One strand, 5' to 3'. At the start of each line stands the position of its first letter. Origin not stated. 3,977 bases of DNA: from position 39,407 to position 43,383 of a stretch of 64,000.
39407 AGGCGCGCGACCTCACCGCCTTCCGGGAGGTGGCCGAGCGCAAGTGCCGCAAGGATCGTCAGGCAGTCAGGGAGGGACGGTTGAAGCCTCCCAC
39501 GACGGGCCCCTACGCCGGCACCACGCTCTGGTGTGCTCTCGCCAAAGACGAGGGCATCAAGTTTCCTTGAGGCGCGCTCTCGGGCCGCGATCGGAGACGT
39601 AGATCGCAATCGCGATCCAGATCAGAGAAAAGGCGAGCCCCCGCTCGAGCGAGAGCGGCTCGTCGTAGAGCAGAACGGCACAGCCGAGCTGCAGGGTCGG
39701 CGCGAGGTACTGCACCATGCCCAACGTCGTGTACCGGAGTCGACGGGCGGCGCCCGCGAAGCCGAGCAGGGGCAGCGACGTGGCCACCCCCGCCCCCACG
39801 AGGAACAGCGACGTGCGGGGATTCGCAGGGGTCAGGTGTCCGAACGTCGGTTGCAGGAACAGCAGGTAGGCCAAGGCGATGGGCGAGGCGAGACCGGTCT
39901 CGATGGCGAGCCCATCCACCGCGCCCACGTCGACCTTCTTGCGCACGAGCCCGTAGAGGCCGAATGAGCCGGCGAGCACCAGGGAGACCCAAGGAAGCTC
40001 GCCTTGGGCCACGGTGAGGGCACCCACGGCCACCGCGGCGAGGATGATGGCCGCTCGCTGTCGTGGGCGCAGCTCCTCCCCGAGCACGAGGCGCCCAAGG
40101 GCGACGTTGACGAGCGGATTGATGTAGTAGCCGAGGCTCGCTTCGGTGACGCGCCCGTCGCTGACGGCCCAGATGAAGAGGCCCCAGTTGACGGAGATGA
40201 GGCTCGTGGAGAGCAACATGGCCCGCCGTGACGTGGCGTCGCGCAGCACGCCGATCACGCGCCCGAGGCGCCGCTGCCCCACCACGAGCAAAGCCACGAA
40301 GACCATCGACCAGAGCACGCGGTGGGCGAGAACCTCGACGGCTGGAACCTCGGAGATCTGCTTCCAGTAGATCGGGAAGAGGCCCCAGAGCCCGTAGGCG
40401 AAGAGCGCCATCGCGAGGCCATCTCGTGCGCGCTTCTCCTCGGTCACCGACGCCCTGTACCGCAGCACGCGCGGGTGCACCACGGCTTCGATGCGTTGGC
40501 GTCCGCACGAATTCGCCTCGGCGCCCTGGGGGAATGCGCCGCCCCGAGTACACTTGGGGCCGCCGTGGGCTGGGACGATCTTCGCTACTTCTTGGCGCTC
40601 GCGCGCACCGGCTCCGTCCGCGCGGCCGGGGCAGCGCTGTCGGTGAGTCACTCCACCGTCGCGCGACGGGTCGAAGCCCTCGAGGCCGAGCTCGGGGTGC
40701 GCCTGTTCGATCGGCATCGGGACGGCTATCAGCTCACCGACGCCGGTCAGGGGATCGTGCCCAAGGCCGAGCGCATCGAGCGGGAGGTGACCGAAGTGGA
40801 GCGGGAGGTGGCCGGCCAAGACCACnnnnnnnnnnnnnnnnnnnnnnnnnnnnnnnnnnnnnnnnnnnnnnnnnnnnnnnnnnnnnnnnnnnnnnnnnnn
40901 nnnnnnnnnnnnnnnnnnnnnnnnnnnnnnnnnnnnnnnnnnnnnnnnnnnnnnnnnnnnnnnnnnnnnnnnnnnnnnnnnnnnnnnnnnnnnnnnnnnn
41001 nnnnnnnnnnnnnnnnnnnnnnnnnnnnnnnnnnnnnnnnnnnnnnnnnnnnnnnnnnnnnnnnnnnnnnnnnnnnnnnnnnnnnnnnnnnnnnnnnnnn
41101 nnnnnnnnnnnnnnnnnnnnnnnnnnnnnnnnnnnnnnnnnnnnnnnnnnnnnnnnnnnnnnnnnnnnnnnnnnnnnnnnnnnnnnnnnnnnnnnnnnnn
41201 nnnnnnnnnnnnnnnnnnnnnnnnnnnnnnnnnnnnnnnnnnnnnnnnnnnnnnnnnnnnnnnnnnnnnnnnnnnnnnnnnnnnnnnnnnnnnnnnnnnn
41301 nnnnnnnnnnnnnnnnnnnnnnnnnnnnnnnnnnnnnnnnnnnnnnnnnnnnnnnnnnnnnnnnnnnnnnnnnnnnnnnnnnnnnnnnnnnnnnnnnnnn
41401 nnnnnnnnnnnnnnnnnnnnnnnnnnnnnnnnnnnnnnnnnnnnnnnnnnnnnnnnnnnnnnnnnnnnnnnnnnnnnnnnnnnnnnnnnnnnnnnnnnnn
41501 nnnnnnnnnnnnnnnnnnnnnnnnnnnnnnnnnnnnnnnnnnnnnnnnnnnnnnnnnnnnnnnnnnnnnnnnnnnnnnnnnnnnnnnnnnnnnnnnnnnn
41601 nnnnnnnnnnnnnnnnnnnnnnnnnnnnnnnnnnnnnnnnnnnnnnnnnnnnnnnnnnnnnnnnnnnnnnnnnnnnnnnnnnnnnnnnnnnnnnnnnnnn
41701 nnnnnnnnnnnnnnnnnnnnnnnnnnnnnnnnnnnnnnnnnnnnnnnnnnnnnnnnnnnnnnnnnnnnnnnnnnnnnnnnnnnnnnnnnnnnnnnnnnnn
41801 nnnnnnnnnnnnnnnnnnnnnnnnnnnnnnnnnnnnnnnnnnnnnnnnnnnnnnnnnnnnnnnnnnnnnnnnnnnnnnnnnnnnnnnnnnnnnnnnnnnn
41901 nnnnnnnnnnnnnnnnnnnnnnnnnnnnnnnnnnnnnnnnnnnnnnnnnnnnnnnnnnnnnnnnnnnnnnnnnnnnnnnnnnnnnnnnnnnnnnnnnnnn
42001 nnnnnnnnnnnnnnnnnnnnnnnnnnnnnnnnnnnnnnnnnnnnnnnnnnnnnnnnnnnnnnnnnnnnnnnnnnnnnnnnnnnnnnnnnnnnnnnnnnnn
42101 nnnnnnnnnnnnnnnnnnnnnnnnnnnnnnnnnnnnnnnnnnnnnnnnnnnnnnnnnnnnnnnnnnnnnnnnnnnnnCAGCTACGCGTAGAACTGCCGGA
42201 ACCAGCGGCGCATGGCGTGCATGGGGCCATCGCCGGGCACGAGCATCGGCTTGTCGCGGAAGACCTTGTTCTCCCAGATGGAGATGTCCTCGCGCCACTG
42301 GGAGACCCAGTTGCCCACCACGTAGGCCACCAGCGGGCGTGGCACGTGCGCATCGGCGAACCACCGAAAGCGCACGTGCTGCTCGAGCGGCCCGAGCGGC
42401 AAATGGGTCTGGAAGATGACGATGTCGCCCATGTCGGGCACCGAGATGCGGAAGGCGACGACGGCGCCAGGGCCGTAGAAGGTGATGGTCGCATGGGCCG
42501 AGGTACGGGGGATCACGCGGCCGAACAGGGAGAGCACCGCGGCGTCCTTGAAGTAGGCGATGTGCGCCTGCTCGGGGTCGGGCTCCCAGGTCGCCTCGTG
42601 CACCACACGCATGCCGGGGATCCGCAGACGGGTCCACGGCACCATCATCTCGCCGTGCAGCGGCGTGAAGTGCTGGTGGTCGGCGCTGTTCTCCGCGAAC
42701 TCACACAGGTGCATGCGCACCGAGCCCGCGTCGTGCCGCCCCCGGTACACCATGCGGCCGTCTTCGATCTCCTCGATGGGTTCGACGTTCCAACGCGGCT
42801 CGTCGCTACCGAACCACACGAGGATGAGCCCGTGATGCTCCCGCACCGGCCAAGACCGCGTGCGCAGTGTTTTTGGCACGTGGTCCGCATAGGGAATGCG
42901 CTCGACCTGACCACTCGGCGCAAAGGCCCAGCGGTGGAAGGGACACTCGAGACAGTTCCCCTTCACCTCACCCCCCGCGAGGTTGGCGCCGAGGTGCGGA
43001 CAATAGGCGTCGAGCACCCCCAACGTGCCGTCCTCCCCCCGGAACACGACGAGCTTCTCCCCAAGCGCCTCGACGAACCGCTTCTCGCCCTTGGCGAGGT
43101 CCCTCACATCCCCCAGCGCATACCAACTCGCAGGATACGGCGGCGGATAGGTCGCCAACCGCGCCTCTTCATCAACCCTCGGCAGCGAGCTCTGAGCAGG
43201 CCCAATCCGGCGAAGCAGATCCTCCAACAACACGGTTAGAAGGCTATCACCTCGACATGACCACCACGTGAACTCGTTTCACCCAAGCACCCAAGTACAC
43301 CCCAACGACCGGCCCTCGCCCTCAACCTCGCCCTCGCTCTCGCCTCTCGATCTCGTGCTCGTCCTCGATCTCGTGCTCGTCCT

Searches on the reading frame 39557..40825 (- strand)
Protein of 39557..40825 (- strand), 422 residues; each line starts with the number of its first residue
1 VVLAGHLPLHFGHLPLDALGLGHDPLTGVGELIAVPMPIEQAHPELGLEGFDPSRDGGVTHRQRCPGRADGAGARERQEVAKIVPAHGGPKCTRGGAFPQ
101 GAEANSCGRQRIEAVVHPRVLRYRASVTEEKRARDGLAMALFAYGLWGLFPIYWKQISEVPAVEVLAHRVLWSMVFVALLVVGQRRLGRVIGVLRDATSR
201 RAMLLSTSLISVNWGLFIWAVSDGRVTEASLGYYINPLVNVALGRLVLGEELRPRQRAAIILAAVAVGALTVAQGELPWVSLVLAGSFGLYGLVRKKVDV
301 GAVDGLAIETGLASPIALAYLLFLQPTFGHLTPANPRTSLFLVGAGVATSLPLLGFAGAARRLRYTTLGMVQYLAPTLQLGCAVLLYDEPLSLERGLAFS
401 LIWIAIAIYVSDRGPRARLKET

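Call 102: search_protein_families(library=pfam, proteins=[window:39557-40825:-], max_evalue=0.00001)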
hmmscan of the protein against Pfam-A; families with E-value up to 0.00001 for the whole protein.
window:39557-40825:- (422 aa): 1 family
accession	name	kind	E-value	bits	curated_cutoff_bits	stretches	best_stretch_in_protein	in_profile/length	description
PF00892.27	EamA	-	3.2e-16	60.3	28.2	1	136-268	3-131/135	EamA-like transporter family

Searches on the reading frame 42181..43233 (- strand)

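Call 102: search_protein_families(library=pfam, proteins=[window:42181-43233:-], max_evalue=0.00001)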
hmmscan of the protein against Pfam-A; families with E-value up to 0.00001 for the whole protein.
window:42181-43233:- (350 aa): 2 families
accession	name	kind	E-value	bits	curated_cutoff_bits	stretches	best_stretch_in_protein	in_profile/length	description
PF00355.32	Rieske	-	6.9e-23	80.8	20.3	1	36-120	1-85/88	Rieske [2Fe-2S] domain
PF19298.5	KshA_C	-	2.7e-19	70.5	23.3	1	145-349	9-207/207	3-Ketosteroid 9alpha-hydroxylase C-terminal domain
